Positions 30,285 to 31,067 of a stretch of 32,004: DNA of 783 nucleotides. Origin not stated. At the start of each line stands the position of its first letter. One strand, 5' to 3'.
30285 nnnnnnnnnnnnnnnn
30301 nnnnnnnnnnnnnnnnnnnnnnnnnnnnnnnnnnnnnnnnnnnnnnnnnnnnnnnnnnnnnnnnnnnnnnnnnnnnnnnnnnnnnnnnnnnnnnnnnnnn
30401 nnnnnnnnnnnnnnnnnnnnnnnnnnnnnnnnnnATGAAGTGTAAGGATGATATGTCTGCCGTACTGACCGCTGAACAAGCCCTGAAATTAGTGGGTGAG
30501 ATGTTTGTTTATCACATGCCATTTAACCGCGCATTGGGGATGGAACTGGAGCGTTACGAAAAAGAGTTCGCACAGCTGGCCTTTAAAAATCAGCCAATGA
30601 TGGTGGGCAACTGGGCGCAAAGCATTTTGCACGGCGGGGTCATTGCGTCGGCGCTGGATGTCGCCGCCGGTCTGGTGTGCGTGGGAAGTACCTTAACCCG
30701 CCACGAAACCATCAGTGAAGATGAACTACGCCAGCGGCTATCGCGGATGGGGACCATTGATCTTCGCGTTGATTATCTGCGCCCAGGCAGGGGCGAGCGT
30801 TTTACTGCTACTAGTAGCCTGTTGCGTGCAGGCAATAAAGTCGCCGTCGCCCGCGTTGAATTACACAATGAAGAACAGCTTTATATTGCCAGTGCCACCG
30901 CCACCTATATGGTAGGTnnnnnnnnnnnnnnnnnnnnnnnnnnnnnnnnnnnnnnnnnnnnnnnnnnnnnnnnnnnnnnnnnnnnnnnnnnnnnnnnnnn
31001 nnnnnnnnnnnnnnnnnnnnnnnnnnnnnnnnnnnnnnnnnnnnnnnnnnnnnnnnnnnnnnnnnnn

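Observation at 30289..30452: pldA/yigI divergent promoter region and uncertain yigI N-terminus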

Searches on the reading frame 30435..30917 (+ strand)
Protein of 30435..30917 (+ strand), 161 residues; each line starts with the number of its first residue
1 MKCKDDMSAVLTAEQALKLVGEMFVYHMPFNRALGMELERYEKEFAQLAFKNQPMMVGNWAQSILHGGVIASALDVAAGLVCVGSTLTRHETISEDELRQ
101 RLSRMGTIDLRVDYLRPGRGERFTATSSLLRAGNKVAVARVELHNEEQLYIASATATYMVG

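Call 9: find_related_loci(query=window:30453-30917:+, collection=genome_contigs, flank=1500)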
Query window:30453-30917:+ (155 aa) in genome_contigs; peptide patterns used: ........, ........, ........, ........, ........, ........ (x = any residue, [..] = any of these).
600 stretches matched a pattern (row limit reached: there are more); 582 encode a relative of the query (tblastn E <= 1e-3); the best 80 are kept; 80 distinct loci.
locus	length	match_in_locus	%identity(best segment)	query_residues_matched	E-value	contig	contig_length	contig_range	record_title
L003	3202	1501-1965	99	1-155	6e-104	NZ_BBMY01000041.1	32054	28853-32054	Escherichia albertii NBRC 107761 = DSM 17582 strain NBRC 107761, whole genome shotgun sequence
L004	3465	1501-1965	99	1-155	2e-102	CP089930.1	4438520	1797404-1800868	Escherichia coli strain E69 chromosome, complete genome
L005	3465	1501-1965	97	1-155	1e-101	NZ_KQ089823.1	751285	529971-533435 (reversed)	Citrobacter sp. MGH106 aetzL-supercont1.2, whole genome shotgun sequence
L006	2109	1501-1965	97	1-155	5e-104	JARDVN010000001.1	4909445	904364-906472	Citrobacter amalonaticus strain AUH_CA_2023_1 contig_2, whole genome shotgun sequence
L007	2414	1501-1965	97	1-155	1e-102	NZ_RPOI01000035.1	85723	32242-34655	Citrobacter youngae strain CCUG 30791 citrobacter_youngae_CCUG30791T_0000035, whole genome shotgun sequence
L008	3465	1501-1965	97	1-155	6e-101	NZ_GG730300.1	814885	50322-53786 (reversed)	Citrobacter youngae ATCC 29220 Scfld1, whole genome shotgun sequence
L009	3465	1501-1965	97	1-155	9e-101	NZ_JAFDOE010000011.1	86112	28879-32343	Citrobacter sp. FP75 contig11, whole genome shotgun sequence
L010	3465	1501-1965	97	1-155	5e-101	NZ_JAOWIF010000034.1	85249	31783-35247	Citrobacter sp. Cu233 226, whole genome shotgun sequence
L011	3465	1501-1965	96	1-155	4e-100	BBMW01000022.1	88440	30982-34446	Citrobacter werkmanii NBRC 105721 DNA, contig: CIWKM22, whole genome shotgun sequence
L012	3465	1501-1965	95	1-155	2e-99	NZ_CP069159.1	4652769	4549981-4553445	Citrobacter sp. R56 chromosome, complete genome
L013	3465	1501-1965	92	1-155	6e-98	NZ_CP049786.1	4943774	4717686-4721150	Leclercia sp. 29361 chromosome, complete genome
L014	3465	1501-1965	92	1-155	7e-98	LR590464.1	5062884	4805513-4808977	Leclercia adecarboxylata strain NCTC13032 genome assembly, chromosome: 1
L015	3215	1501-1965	92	1-155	2e-97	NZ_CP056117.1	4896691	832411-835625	Enterobacter cloacae strain DSM 26481 chromosome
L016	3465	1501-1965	92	1-155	3e-97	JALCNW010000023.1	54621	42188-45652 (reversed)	MAG: Enterobacter sp. isolate UW_MP_ENTER5_1 Ga0455787_00288, whole genome shotgun sequence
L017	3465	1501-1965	92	1-155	7e-97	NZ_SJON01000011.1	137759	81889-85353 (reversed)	Enterobacter quasihormaechei strain WCHEQ120003 11, whole genome shotgun sequence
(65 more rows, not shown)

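Call 13: search_protein_families(proteins=[window:30435-30917:+], library=ncbifam)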
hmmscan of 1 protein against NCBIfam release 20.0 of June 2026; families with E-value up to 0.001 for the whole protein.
window:30435-30917:+ (161 aa): 3 families
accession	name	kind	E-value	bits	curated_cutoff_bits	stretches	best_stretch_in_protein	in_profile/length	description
NF008675.0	PRK11688.1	equivalog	1.5e-76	255.5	107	1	8-161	3-156/156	thioesterase family protein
TIGR00369.1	unchar_dom_1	domain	2.9e-15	56.4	36.6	1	31-159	3-116/117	hotdog fold thioesterase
TIGR02286.1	PaaD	equivalog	3e-07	30.6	118.9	0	109-153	61-106/114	hydroxyphenylacetyl-CoA thioesterase PaaI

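Call 14: search_solved_structures(query=window:30435-30917:+, show_alignments=2)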
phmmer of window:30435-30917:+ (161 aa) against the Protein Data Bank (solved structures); distinct sequences matched with E-value up to 0.001: 7.
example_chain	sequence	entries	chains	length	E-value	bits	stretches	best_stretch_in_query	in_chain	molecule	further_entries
3e8p_A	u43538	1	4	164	2.2e-44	154.2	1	11-161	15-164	uncharacterized protein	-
3hdu_A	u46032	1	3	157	7.9e-25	90.7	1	16-159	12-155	putative thioesterase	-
3e1e_A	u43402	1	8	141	1.3e-05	28.5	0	64-159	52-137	Thioesterase family protein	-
4rmm_A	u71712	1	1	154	2.7e-05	27.4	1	26-148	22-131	Putative uncharacterized protein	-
3dkz_A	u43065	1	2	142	2.7e-05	27.4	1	27-160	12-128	Thioesterase superfamily protein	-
3e29_A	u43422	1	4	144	3e-05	27.2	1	17-154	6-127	uncharacterized protein Q7WE92_BORBR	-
1psu_A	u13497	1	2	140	0.00086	22.5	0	111-152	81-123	Phenylacetic acid degradation protein PaaI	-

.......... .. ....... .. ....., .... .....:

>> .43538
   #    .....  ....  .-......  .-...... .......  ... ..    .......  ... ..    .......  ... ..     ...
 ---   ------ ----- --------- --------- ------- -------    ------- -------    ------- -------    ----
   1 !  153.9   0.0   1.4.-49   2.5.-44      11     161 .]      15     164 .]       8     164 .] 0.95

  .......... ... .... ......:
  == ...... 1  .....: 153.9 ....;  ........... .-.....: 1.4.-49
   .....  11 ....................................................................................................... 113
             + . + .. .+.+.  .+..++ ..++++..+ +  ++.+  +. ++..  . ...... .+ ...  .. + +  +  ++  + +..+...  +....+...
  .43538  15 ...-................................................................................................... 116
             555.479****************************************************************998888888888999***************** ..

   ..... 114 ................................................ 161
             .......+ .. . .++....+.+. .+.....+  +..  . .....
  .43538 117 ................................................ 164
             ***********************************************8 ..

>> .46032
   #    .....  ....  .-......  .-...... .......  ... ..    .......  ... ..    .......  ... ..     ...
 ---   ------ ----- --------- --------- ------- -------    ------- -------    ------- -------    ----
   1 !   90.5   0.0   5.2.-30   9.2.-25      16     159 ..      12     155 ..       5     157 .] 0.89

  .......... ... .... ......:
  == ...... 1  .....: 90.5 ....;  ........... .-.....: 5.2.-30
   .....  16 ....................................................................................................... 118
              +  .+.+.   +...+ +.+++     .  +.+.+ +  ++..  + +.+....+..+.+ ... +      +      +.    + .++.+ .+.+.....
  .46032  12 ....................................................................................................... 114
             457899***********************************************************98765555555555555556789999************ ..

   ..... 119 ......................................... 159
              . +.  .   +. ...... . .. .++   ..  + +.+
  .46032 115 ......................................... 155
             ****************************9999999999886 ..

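Call 63: list_cluster_members(proteins=[window:30435-30917:+, window:30453-30917:+])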
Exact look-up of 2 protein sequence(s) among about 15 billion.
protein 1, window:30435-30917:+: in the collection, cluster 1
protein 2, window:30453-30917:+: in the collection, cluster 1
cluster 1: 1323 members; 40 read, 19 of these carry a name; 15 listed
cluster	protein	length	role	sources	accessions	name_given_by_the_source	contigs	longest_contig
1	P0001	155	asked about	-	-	thioesterase family protein [Escherichia coli] | uncharacterized protein (TIGR00369 family) | Medium/long-chain acyl-CoA thioesterase YigI n=80 Tax=Bacteria TaxID=2 RepID=YIGI_ECOLI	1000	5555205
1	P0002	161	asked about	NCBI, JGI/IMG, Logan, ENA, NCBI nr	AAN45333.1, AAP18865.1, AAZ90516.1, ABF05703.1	conserved hypothetical protein [Escherichia coli 042] | uncharacterized protein (TIGR00369 family) | acyl-CoA thioesterase YigI [Shigella flexneri]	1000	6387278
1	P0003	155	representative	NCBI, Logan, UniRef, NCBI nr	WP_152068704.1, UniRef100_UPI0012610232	acyl-CoA thioesterase YigI [Escherichia coli] | acyl-CoA thioesterase YigI n=1 Tax=Escherichia coli TaxID=562 RepID=UPI0012610232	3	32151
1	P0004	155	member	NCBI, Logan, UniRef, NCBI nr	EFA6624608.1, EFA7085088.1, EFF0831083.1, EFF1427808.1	thioesterase family protein [Escherichia albertii] | acyl-CoA thioesterase YigI n=1 Tax=Escherichia albertii TaxID=208962 RepID=UPI00107BDF52 | acyl-CoA thioesterase YigI [Escherichia albertii]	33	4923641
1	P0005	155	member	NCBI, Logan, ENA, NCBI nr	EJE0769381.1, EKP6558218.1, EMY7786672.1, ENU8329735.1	TPA: acyl-CoA thioesterase YigI [Escherichia coli] | thioesterase family protein [Escherichia coli]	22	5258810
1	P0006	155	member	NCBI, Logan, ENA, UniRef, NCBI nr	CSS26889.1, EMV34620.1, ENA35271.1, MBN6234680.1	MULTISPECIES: acyl-CoA thioesterase YigI [Enterobacteriaceae] | acyl-CoA thioesterase YigI n=1 Tax=Enterobacteriaceae TaxID=543 RepID=UPI0002C97CBE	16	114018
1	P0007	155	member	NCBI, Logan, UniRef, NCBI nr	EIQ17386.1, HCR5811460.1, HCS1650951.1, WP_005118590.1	hypothetical protein SFK315_4212 [Shigella flexneri K-315] | Medium/long-chain acyl-CoA thioesterase YigI n=1 Tax=Shigella flexneri K-315 TaxID=766150 ...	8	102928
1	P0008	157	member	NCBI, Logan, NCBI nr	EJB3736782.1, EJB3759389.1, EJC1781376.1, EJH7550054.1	acyl-CoA thioesterase YigI [Shigella boydii] | thioesterase family protein [Shigella flexneri]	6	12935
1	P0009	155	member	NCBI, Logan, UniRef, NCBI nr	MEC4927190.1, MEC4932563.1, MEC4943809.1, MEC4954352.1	acyl-CoA thioesterase YigI [Escherichia coli] | acyl-CoA thioesterase YigI n=1 Tax=Escherichia coli TaxID=562 RepID=UPI002DE290DF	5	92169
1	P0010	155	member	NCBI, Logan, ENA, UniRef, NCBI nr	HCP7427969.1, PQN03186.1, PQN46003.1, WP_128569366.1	acyl-CoA thioesterase YigI [Shigella flexneri] | acyl-CoA thioesterase YigI n=1 Tax=Shigella flexneri TaxID=623 RepID=UPI000D40549C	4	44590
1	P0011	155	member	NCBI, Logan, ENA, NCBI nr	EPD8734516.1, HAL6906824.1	TPA: thioesterase family protein [Escherichia coli] | thioesterase family protein [Escherichia coli]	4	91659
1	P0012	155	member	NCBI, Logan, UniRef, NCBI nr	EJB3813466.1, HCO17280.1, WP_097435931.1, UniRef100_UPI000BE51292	acyl-CoA thioesterase YigI [Escherichia coli] | acyl-CoA thioesterase YigI n=1 Tax=Escherichia coli TaxID=562 RepID=UPI000BE51292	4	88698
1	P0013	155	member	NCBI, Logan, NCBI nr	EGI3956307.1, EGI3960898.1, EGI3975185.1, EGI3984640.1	thioesterase family protein [Escherichia coli]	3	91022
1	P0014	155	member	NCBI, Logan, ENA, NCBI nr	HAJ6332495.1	TPA: thioesterase family protein [Escherichia coli] | thioesterase family protein [Escherichia coli]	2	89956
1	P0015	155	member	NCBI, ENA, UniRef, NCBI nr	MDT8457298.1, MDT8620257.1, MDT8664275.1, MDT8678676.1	acyl-CoA thioesterase YigI [Escherichia coli] | acyl-CoA thioesterase YigI n=1 Tax=Escherichia coli TaxID=562 RepID=UPI0028DAA818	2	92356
